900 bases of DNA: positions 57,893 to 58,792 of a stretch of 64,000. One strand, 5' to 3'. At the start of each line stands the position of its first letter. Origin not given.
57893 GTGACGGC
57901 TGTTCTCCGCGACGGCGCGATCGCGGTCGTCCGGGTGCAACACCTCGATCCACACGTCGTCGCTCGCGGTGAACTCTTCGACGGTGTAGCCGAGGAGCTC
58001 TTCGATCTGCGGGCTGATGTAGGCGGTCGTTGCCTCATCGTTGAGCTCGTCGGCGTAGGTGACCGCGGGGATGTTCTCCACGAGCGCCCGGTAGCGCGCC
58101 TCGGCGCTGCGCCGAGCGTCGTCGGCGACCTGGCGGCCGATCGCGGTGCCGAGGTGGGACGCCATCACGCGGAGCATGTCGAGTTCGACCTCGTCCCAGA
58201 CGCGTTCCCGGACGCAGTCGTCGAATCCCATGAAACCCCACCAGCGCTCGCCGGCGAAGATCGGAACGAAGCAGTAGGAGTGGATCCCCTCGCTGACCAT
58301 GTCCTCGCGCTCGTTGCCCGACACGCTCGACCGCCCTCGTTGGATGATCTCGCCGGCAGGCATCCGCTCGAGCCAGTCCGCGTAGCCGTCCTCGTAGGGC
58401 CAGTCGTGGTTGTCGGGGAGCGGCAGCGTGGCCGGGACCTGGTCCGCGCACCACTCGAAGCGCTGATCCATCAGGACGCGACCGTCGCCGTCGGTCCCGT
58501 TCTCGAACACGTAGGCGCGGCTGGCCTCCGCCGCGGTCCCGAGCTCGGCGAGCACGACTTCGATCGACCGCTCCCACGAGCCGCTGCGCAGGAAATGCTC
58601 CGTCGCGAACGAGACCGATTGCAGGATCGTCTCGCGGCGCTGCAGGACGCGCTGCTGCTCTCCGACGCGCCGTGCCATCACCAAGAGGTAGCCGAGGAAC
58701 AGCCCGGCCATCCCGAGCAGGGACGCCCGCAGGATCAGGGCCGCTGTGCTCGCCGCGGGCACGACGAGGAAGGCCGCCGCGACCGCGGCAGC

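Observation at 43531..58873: Two paralogous PAS-GGDEF-EAL proteins on opposite strands, one with a degenerate GGDEF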

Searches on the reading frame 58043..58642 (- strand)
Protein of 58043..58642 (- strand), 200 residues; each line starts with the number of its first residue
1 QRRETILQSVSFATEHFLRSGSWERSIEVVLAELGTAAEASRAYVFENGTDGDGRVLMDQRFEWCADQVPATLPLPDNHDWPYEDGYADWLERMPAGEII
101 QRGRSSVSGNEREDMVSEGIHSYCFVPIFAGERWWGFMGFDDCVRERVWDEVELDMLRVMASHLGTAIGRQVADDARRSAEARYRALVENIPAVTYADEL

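Call 27: find_related_loci(query=A1, collection=genome_contigs, flank=10000)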
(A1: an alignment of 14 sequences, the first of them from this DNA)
Query A1 (200 aa) in genome_contigs; peptide patterns used: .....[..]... (x = any residue, [..] = any of these).
393 stretches matched a pattern; 392 encode a relative of the query (tblastn E <= 1e-3); the best 80 are kept; 80 distinct loci.
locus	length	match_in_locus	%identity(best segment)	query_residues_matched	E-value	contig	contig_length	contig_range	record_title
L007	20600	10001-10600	77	1-200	1e-102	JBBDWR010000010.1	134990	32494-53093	MAG: Actinomycetota bacterium isolate LejiaD_68_78 Lejia_D_249_length_134990_cov_51, whole genome shotgun sequence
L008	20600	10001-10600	51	1-200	3e-63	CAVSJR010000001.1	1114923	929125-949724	MAG: uncultured Actinomycetes bacterium isolate MFD09212.bin.2.46 genome assembly, contig: contig_11900, whole genome sh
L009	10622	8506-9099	49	1-198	1e-62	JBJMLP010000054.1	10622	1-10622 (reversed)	MAG: Actinomycetota bacterium isolate H3_18_all_fractions_metab_maxbC_50_69_9 k255_1148979, whole genome shotgun sequenc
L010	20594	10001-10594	51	3-200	1e-58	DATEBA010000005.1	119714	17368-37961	MAG TPA_asm: Actinomycetota bacterium isolate SMAG_U8232 k141_3289084, whole genome shotgun sequence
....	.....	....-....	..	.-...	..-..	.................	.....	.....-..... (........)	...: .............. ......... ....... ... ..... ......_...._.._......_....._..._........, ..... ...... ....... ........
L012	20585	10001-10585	45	2-196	4e-55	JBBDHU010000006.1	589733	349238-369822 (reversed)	MAG: Actinomycetota bacterium isolate LejiaA_64_29 Lejia_A_5_length_589733_cov_17, whole genome shotgun sequence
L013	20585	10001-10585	45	2-196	3e-52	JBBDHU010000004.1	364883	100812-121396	MAG: Actinomycetota bacterium isolate LejiaA_64_29 Lejia_A_26_length_364883_cov_17, whole genome shotgun sequence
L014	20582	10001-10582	47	2-196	2e-51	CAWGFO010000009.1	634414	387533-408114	MAG: uncultured Actinomycetes bacterium isolate MFD05674.bin.1.236 genome assembly, contig: contig_66174, whole genome s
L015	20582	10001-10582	46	2-196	3e-51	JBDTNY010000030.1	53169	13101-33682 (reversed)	MAG: Actinomycetota bacterium isolate cluster3_bin.161 NODE_1450_length_53169_cov_7.358719, whole genome shotgun sequenc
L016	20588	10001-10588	45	2-198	1e-50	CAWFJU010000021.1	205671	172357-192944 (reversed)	MAG: uncultured Actinomycetes bacterium isolate MFD04651.bin.2.123 genome assembly, contig: contig_4896, whole genome sh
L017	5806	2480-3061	47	2-196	1e-50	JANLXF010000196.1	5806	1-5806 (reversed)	MAG: Actinomycetes bacterium isolate OTE_20_metabat_100 OTE_20_k141_2173012, whole genome shotgun sequence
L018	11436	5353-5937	46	5-200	6e-50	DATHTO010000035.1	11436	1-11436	MAG TPA_asm: Actinomycetota bacterium isolate SMAG_U16079 k141_800202, whole genome shotgun sequence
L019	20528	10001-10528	49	25-200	2e-48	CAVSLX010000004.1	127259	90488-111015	MAG: uncultured Actinomycetes bacterium isolate MFD09206.bin.2.146 genome assembly, contig: contig_17391, whole genome s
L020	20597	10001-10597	42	2-200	4e-48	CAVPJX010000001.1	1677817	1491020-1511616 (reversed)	MAG: uncultured Actinomycetes bacterium isolate MFD10007.bin.1.62 genome assembly, contig: contig_15745, whole genome sh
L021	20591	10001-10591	45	4-200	4e-48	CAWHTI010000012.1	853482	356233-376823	MAG: uncultured Actinomycetes bacterium isolate MFD09206.bin.2.196 genome assembly, contig: contig_4436, whole genome sh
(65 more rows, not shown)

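Call 37: search_solved_structures(query=A1, max_evalue=0.01, show_alignments=2)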
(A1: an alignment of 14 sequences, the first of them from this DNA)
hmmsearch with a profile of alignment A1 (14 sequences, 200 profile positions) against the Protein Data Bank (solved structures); distinct sequences matched with E-value up to 0.01: 23.
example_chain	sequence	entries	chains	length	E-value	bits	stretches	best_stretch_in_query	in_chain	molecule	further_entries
6oap_A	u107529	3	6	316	6.1e-14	55.5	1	9-176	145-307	Dual sensor histidine kinase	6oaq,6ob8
5dfx_A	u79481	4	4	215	1.5e-11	47.7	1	104-181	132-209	Histidine kinase | Sensory transduction histidine kinase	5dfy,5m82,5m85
6mgh_A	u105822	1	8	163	4.1e-11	46.2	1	24-170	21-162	miRFP670nano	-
7lsd_A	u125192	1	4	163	4.1e-11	46.2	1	23-170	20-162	miRFP718nano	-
7lsc_A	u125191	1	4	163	1.5e-10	44.4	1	25-170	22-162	miRFP670nano3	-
6bhn_A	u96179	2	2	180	2.4e-10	43.7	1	9-173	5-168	Methyl-accepting chemotaxis sensory transducer with phytochrome sensor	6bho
6xhg_A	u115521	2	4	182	2.6e-10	43.6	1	102-171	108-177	JSC1_58120g3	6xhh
3w2z_A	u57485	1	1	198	5.4e-10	42.6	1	9-182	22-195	Methyl-accepting chemotaxis protein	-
5zoh_A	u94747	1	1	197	6.6e-10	42.3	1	9-182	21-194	Methyl-accepting chemotaxis protein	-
3vv4_A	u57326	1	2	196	2.4e-08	37.2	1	26-170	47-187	Methyl-accepting chemotaxis protein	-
6ozb_A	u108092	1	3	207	9.8e-08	35.2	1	94-177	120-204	Two-component sensor histidine kinase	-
4bwi_A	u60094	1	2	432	1e-07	35.1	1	101-181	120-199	PHYTOCHROME-LIKE PROTEIN CPH2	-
6oza_A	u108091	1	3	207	1.2e-07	34.9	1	94-177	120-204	Two-component sensor histidine kinase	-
4fof_A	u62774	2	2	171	2.2e-07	34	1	37-171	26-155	Methyl-accepting chemotaxis protein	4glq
2m7u_A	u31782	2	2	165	2.5e-07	33.9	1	37-170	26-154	Methyl-accepting chemotaxis protein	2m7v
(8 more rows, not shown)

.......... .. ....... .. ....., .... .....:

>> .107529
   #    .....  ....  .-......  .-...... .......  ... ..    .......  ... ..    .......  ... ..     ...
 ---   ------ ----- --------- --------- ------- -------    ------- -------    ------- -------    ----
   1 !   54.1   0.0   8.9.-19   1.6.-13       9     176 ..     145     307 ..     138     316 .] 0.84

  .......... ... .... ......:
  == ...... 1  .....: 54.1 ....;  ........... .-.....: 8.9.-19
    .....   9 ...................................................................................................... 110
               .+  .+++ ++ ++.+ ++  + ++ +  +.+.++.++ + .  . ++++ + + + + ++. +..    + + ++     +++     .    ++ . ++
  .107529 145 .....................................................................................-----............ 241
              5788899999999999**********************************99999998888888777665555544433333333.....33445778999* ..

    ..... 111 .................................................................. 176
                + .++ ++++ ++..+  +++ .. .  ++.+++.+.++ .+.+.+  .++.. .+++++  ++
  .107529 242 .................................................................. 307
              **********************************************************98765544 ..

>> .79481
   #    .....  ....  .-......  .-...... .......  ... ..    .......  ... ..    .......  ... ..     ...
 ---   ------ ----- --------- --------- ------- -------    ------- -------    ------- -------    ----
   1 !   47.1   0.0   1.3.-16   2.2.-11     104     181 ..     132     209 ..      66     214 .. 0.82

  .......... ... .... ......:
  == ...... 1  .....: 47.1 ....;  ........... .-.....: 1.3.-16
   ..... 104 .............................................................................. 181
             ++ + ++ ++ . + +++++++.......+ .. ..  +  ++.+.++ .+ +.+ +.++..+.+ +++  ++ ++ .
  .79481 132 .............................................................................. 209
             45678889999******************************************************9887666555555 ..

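Call 42: predict_structure(alignment_id=A1)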
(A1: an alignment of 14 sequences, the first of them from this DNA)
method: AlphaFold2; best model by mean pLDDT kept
length: 200 residues; sequences in the alignment: 14
mean_pLDDT: 90.5   pTM: 0.83
mean pLDDT of the five models: 90.5, 90.0, 89.6, 89.5, 83.4
residues with pLDDT >= 90: 154; 70-90: 35; 50-70: 6; < 50: 5
segments of 3 or more residues with pLDDT < 50: 196-200
pLDDT, mean of each block of 10 residues (from residue 1): 86 87 91 95 97 95 96 94 91 96 93 94 97 96 93 93 95 91 83 49
secondary structure, 60 per line:
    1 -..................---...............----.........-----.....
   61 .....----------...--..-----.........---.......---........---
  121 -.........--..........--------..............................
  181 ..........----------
elements in order: H2-19 H23-37 E42-50 E56-65 H88-96 E100-103 H110-117 E122-130 E133-142 H151-190

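Call 44: fold_search(model_id=the predicted structure, library=pdb)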
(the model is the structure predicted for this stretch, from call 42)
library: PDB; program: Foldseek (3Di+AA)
matches with E <= 10: 1194; with E <= 0.001: 387
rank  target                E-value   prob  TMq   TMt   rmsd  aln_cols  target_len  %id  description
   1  6oap_A                6.3e-12  1.00  0.73  0.49   2.7       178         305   18  Crystal structure of a dual sensor histidine kinase in the green-light absorbing Pg state (released 2019-09-18)
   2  6oap_B                2.8e-11  1.00  0.72  0.49   3.0       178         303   18  Crystal structure of a dual sensor histidine kinase in the green-light absorbing Pg state (released 2019-09-18)
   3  3w2z                  4.5e-11  1.00  0.72  0.81   3.2       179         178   17  Crystal structure of the cyanobacterial protein (released 2013-01-30)
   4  6ob8_B                4.8e-11  1.00  0.74  0.50   2.8       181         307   18  Crystal structure of a dual sensor histidine kinase in green light illuminated state (released 2019-09-18)
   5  6ob8_A                5.1e-11  1.00  0.74  0.49   2.7       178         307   17  Crystal structure of a dual sensor histidine kinase in green light illuminated state (released 2019-09-18)
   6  6oaq_A                6.9e-11  1.00  0.71  0.48   3.1       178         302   18  Crystal structure of a dual sensor histidine kinase in BeF3- bound state (released 2019-09-18)
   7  6oaq_B                1.3e-10  1.00  0.75  0.51   2.5       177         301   18  Crystal structure of a dual sensor histidine kinase in BeF3- bound state (released 2019-09-18)
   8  5dfx                  5.9e-10  1.00  0.61  0.76   4.3       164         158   19  Structure of the parental state of GAF3 from Slr1393 of Synechocystis sp. PCC6803 (in vivo assembled protein/chromophore (released 2016-09-14)
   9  5m85                  1.9e-09  1.00  0.59  0.72   4.3       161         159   19  Three-dimensional structure of the intermediate state of GAF3 from Slr1393 of Synechocystis sp. PCC6803 (released 2017-12-20)
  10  6oza_A                3.7e-09  1.00  0.67  0.72   3.4       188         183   16  Crystal structure of the phycocyanobilin-bound GAF domain from a cyanobacterial phytochrome (released 2020-05-20)
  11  7lsc_A                8.1e-09  1.00  0.61  0.74   2.9       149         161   19  Crystal structure of near-infrared fluorescent protein miRFP670nano3 (released 2022-02-23)
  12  7lsd_A                8.6e-09  1.00  0.61  0.79   3.0       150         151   17  Crystal structure of near-infrared fluorescent protein miRFP718nano (released 2022-02-23)
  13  7lsd_B                9.1e-09  1.00  0.61  0.78   3.0       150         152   18  Crystal structure of near-infrared fluorescent protein miRFP718nano (released 2022-02-23)
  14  7lsd_D                1.1e-08  1.00  0.61  0.80   2.8       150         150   17  Crystal structure of near-infrared fluorescent protein miRFP718nano (released 2022-02-23)
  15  6ozb_B                1.2e-08  1.00  0.67  0.72   3.4       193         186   16  Crystal structure of the phycoerythrobilin-bound GAF domain from a cyanobacterial phytochrome (released 2020-05-20)
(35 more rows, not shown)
